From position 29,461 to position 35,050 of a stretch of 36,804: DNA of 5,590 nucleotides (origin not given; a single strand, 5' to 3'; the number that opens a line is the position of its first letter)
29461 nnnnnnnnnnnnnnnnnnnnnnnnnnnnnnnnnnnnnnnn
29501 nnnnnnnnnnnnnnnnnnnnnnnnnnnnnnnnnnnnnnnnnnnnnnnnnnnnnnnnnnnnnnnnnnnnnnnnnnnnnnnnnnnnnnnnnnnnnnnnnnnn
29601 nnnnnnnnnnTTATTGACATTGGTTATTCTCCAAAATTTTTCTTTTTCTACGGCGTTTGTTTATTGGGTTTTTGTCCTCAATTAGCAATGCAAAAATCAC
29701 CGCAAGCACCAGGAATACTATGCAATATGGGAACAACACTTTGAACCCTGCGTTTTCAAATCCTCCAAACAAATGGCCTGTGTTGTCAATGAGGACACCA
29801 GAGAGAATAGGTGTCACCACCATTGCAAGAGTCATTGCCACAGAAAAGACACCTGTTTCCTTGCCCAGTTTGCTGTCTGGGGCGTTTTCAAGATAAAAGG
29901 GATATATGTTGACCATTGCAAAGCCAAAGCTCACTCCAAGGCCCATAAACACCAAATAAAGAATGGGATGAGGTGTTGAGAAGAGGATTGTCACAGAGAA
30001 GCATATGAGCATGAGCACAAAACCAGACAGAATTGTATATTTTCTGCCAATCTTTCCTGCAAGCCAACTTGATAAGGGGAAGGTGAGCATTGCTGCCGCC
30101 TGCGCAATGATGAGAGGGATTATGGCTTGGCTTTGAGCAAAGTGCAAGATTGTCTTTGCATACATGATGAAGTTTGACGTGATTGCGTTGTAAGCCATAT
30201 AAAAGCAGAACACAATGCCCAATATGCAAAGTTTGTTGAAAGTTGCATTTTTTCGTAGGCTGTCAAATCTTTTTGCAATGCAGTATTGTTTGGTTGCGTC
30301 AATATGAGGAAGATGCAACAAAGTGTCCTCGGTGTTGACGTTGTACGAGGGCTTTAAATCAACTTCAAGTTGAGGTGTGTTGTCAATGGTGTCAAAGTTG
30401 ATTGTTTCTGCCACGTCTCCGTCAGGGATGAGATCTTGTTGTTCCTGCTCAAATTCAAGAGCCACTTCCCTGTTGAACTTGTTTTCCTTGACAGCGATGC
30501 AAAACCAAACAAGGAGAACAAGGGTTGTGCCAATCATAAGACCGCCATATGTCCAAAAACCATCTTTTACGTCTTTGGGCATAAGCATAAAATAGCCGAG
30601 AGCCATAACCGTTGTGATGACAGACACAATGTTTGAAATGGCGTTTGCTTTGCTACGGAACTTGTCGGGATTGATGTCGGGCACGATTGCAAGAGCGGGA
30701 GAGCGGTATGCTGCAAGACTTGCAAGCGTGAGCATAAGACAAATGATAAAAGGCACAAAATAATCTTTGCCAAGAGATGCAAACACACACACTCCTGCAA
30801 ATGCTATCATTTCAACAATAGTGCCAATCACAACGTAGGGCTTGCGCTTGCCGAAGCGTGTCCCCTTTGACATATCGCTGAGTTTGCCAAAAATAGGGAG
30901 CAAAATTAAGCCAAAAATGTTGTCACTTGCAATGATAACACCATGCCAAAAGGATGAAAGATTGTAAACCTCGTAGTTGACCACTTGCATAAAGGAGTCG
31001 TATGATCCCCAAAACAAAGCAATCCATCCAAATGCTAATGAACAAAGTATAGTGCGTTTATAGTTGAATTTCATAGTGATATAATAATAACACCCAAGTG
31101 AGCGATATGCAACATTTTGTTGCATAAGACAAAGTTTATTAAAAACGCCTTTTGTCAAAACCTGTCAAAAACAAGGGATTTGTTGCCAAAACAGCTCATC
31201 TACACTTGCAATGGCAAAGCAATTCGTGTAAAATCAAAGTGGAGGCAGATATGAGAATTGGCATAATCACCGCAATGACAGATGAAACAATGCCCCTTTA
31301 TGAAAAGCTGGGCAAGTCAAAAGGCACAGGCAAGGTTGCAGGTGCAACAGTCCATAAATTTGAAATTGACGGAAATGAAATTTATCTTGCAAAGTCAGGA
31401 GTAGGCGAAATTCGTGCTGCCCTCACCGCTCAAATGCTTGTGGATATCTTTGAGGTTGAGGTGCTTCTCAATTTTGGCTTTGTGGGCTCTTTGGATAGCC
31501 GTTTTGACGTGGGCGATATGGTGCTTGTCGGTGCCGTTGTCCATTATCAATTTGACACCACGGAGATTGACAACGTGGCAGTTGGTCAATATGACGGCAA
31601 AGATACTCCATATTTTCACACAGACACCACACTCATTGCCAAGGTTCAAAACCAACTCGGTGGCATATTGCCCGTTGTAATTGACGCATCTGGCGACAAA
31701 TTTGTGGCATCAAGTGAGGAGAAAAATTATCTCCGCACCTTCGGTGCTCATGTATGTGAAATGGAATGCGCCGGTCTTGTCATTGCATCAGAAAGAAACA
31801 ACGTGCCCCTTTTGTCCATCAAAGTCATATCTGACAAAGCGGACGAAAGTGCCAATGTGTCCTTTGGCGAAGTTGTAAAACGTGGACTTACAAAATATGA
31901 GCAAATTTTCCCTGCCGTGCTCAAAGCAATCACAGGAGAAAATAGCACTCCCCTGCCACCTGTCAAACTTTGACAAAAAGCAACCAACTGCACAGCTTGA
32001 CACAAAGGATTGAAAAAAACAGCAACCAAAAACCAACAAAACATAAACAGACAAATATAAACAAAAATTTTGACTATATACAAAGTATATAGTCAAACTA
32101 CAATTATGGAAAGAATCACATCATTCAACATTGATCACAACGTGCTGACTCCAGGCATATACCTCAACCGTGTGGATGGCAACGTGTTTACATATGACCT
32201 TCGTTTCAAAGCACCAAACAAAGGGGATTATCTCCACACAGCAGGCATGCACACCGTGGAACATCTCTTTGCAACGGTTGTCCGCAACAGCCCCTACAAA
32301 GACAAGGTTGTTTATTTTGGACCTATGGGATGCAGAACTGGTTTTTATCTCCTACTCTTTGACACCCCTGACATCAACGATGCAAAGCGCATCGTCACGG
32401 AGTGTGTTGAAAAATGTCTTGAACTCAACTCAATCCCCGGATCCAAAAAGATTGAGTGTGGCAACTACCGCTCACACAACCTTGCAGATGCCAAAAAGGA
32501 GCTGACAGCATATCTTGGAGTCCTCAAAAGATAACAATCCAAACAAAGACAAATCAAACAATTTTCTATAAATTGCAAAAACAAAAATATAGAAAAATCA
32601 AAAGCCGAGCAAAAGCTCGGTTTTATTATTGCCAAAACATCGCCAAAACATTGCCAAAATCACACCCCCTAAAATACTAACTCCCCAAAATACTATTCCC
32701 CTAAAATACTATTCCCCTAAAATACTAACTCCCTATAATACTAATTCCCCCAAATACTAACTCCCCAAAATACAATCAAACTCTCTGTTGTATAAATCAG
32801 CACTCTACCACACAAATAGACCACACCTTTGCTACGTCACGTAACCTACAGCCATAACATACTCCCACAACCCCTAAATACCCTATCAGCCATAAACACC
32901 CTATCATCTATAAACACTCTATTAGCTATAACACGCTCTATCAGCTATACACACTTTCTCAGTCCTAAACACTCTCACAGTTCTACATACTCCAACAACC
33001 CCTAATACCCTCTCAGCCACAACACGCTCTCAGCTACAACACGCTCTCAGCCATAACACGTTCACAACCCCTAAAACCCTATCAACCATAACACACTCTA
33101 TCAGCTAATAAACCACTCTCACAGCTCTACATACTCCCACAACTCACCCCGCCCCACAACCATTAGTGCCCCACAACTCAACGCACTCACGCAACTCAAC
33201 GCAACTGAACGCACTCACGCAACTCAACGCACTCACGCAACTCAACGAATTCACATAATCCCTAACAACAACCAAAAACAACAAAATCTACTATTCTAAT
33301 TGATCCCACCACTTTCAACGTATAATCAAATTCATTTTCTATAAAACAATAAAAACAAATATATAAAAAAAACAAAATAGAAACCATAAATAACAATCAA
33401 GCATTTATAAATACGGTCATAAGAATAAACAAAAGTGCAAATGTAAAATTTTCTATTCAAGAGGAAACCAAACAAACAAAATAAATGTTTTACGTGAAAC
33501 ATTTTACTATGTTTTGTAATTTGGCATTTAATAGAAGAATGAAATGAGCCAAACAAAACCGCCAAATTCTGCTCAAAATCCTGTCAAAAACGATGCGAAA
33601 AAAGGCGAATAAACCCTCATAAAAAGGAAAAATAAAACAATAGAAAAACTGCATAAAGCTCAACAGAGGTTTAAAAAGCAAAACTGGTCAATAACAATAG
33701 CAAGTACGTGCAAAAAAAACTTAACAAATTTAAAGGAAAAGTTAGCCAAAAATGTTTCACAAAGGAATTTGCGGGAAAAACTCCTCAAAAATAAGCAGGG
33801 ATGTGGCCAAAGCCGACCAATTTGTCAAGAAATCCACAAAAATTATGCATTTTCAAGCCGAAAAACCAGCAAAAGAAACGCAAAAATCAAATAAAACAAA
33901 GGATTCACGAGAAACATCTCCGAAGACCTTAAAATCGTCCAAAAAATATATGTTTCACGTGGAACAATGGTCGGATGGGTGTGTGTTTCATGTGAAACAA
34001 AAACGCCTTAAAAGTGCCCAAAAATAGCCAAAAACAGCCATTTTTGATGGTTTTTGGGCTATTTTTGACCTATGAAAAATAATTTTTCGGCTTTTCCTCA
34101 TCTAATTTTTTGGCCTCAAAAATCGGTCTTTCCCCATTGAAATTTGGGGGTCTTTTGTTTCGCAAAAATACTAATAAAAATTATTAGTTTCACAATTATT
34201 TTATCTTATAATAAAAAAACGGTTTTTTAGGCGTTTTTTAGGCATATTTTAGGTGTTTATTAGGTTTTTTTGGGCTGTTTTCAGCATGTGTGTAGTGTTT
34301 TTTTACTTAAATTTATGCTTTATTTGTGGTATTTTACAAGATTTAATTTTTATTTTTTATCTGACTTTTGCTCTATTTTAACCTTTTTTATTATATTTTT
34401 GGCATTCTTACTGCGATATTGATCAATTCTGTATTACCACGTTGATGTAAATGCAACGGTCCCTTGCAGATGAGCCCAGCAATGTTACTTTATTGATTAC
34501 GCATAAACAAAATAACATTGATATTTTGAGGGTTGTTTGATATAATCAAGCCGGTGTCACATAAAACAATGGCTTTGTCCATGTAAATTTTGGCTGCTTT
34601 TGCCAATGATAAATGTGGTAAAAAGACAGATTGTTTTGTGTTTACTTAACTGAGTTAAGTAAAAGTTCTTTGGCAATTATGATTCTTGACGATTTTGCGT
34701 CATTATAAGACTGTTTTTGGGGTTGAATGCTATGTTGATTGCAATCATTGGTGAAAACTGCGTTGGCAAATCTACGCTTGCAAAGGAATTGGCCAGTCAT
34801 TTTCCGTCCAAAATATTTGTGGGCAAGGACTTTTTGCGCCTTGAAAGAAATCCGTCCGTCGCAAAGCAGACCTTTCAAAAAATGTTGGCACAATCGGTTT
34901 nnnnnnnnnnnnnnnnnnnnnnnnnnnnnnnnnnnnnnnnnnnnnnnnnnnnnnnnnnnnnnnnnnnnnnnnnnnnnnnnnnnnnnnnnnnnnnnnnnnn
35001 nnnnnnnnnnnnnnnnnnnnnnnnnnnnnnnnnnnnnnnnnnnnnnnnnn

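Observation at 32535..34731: A 2.2-kb ORF-free, highly organised non-coding tract next to the replication and partition genes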

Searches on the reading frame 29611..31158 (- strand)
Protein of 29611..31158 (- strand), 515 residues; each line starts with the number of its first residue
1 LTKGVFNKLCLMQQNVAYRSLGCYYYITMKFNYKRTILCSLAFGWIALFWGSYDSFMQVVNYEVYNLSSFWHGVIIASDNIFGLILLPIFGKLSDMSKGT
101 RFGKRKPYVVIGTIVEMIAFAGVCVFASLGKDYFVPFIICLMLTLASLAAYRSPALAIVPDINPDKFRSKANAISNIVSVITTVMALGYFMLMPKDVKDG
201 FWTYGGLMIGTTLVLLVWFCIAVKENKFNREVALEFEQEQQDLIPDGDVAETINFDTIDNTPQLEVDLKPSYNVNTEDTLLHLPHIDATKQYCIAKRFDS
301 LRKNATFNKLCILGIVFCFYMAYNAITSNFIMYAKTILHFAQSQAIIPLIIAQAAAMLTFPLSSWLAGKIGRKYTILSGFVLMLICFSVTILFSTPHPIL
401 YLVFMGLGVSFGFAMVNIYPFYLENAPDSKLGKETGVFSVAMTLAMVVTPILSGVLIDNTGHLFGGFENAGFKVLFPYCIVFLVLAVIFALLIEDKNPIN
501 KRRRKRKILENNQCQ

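Call 8: search_protein_families(library=pfam, proteins=[window:29611-31158:-])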
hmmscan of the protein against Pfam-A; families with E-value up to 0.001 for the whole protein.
window:29611-31158:- (515 aa): 4 families
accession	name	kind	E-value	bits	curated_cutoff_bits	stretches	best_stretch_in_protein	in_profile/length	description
PF07690.21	MFS_1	-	3.5e-41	141.7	33.4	2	47-431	9-328/347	Major Facilitator Superfamily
PF13347.12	MFS_2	-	6.5e-14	51.8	27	1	63-227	26-197/427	MFS/sugar transport protein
PF00083.30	Sugar_tr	-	2e-06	27.4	22.3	1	101-225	313-442/452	Sugar (and other) transporter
PF03209.21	PUCC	-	2.7e-06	27.1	21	0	312-492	212-395/401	PUCC protein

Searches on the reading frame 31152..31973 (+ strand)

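Call 8: search_protein_families(library=pfam, proteins=[window:31152-31973:+])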
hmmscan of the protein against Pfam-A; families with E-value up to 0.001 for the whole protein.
window:31152-31973:+ (273 aa): 1 family
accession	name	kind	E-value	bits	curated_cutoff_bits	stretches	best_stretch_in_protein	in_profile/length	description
PF01048.26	PNP_UDP_1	-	7.8e-36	124.1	25.1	1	35-256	1-231/233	Phosphorylase superfamily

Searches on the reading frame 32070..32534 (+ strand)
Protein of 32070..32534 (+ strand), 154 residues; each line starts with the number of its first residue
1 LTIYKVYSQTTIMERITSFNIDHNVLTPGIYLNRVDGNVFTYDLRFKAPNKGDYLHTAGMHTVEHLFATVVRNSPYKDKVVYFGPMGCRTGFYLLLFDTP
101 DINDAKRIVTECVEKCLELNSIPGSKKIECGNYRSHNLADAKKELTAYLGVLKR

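Call 8: search_protein_families(library=pfam, proteins=[window:32070-32534:+])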
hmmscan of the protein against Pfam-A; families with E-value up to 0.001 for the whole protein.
window:32070-32534:+ (154 aa): 1 family
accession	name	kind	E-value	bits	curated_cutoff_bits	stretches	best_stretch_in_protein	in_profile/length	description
PF02664.20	LuxS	-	1.1e-46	158.9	27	1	15-149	1-145/154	S-Ribosylhomocysteinase (LuxS)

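Call 13: find_encoding_contigs(protein=window:32106-32534:+, flank=10000, max_places=10)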
Protein window:32106-32534:+ (142 aa): 1 contig read that carries it; 1 place shown.
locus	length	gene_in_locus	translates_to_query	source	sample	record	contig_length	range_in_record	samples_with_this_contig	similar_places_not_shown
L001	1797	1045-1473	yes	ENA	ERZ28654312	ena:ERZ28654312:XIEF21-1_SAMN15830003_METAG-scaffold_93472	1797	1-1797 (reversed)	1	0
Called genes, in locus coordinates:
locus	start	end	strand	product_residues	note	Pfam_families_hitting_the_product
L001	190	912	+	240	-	PF01048:PNP_UDP_1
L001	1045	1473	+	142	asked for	PF02664:LuxS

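Call 16: find_related_loci(query=window:32106-32531:+, collection=genome_contigs, flank=10000)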
Query window:32106-32531:+ (142 aa) in genome_contigs; peptide patterns used: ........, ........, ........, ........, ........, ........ (x = any residue, [..] = any of these).
154 stretches matched a pattern; 57 encode a relative of the query (tblastn E <= 1e-3); 57 distinct loci.
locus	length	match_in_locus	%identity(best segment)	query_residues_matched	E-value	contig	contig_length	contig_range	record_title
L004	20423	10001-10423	90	1-141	4e-86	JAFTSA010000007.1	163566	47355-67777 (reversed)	MAG: Clostridia bacterium isolate RGIG4097 Roe_deer_Cecum.Co__c1591057, whole genome shotgun sequence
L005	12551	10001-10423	87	1-141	4e-82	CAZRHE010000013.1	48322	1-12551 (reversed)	MAG TPA_asm: uncultured Bacteroidaceae bacterium isolate SRP225648_co1_214 genome assembly, contig: NODE_1266_length_483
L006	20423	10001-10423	87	1-141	5e-82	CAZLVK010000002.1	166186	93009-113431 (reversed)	MAG TPA_asm: uncultured Bacteroidaceae bacterium isolate SRP225648_co1_477 genome assembly, contig: NODE_45_length_16618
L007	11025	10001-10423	84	1-141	6e-80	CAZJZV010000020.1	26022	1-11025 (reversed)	MAG TPA_asm: uncultured Bacteroidaceae bacterium isolate SRP313737_co1_268 genome assembly, contig: NODE_2960_length_260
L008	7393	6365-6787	82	1-141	4e-79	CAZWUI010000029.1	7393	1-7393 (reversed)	MAG TPA_asm: uncultured Bacteroidaceae bacterium isolate SRP350583_co2_434 genome assembly, contig: NODE_15180_length_73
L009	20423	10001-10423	79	1-141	4e-76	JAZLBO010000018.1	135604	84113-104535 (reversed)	MAG: Clostridia bacterium isolate T1900045064_TC20190058.MAGScoT_cleanbin_000010 SGB_4581_k141_259999, whole genome shot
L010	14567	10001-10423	79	1-141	1e-74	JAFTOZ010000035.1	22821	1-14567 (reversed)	MAG: Clostridia bacterium isolate RGIG4018 Roe_deer_Cecum-5__c116672, whole genome shotgun sequence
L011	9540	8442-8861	75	1-141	7e-71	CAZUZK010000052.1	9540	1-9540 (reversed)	MAG TPA_asm: uncultured Bacteroides sp. isolate SRP225648_co1_487 genome assembly, contig: NODE_18442_length_9540_cov_66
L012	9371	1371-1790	72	1-140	3e-70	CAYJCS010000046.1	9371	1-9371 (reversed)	MAG TPA_asm: uncultured Bacteroidaceae bacterium isolate ERP122455_co2_178 genome assembly, contig: NODE_2162_length_937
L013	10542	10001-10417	74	1-140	2e-68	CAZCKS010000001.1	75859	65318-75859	MAG TPA_asm: uncultured Bacteroides sp. isolate SRP225648_co1_549 genome assembly, contig: NODE_467_length_75859_cov_57.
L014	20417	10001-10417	61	1-140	4e-54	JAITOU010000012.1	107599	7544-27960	MAG: Clostridiales bacterium isolate Po218_bin70 k119_3413621, whole genome shotgun sequence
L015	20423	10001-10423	91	1-141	5e-87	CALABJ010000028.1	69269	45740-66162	MAG TPA_asm: uncultured Clostridia bacterium isolate SRR6425820_bin.124_CONCOCT_v1.1_MAG genome assembly, contig: ERZ176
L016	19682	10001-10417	59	1-140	1e-52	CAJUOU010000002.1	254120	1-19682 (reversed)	MAG TPA_asm: uncultured Christensenellaceae bacterium isolate MGBC162486 genome assembly, contig: MGBC162486.2, whole ge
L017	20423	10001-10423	55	1-141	3e-48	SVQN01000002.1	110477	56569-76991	MAG: Oscillospiraceae bacterium isolate SIG618 NODE_999_length_110477_cov_3.067766, whole genome shotgun sequence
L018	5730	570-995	53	1-141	2e-46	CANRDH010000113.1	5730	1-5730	MAG: uncultured Clostridia bacterium isolate Lapin-026__bin79 genome assembly, contig: Lapin-026__NODE_18473_length_5730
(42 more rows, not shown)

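Call 59: search_protein_families(library=ncbifam, proteins=[L006:5981-6748:-, L004:10887-11330:+, L004:5156-5710:-])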
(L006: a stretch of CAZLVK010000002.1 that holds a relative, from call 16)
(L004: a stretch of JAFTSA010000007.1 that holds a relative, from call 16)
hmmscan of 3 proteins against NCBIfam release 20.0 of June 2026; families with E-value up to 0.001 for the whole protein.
L006:5981-6748:- (255 aa): 30 families (the best 25 are shown)
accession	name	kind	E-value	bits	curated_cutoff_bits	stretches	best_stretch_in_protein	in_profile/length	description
NF041546.1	ParA_partition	equivalog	5.3e-30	104.5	180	2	4-53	1-50/203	ParA family partition ATPase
TIGR03453.1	partition_RepA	equivalog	5e-29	101.3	348.45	1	2-213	104-333/387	plasmid partitioning protein RepA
TIGR01969.1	minD_arch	subfamily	2.9e-28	98.7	201.75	1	4-252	2-232/251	cell division ATPase MinD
NF041283.1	PrgP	equivalog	4.3e-26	91.9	400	1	3-227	3-235/297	ParA superfamily DNA segregation protein PrgP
NF010443.0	PRK13869.1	subfamily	3e-17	62.5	446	1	3-165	122-298/405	plasmid-partitioning protein RepA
TIGR01007.1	eps_fam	subfamily_domain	5.8e-17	61.9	108.05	1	4-187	19-190/204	polysaccharide biosynthesis tyrosine autokinase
TIGR01968.1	minD_bact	equivalog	7.8e-15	54.9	212.9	1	3-152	2-144/261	septum site-determining protein MinD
NF010259.0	PRK13705.1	equivalog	4.6e-14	52.2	725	1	4-214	108-332/388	plasmid-partitioning protein SopA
NF008568.0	PRK11519.1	equivalog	2.8e-13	48.9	1068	1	3-185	527-696/720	tyrosine-protein kinase Wzc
TIGR03371.1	cellulose_yhjQ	equivalog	3.6e-12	46.3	157.85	1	3-247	2-238/246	cellulose biosynthesis protein BcsQ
TIGR03018.1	pepcterm_TyrKin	hypoth_equivalog_domain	1.1e-11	44.5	230.65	1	3-164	36-194/207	XrtA-associated tyrosine autokinase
NF007350.0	PRK09841.1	equivalog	1.3e-10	40.1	1248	1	3-185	532-701/726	tyrosine-protein kinase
NF047398.1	AAA_KGGVGR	domain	1.5e-10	41.8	90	1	3-40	3-40/190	KGGVGR-motif variant AAA ATPase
TIGR01005.1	eps_transp_fam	subfamily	8.4e-10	37.5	411.7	1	3-189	547-720/754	exopolysaccharide transport protein family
NF009701.0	PRK13230.1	subfamily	2.3e-09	36.7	350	1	10-55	8-53/291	nitrogenase reductase-like protein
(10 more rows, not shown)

L004:10887-11330:+ (147 aa): 0 families

L004:5156-5710:- (184 aa): 0 families

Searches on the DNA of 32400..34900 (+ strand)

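Call 33: search_rna_families(source=window, start=32400, end=34900, threshold=evalue, max_evalue=1)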
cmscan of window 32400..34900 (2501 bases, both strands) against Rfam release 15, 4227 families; matches with E-value up to 1: 5.
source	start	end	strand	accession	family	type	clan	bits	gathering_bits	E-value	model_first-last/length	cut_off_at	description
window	32595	32676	+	RF02900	AaHKsRNA82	Gene; sRNA;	-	29.1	51.4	0.084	1-81/81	no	Aggregatibacter sRNA 82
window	33996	34123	-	RF00015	U4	Gene; snRNA; splicing;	CL00007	23.2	46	0.016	1-138/138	no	U4 spliceosomal RNA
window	34028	34093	-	RF02427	SpF10_sRNA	Gene; sRNA;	-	21.6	60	0.63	1-57/57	no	Streptococcus sRNA SpF10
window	33990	34065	+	RF01494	rliD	Gene; antisense;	-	19.6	50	0.014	1-327/327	no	Listeria sRNA rliD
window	32547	32638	+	RF03546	Flavivirus-5UTR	Cis-reg;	CL00129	19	80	0.86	1-156/156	no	Flavivirus 5' UTR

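Call 79: search_dna_similar(query=window:33400-34450:+, collection=plasmids, mode=distant, max_rows=10)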
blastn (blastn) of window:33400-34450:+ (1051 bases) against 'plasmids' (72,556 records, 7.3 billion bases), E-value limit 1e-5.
No match.

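Call 80: search_dna_similar(query=window:32535-34731:+, collection=phages, mode=distant, max_rows=10)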
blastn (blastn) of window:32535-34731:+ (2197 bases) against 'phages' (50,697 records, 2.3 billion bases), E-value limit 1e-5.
No match.
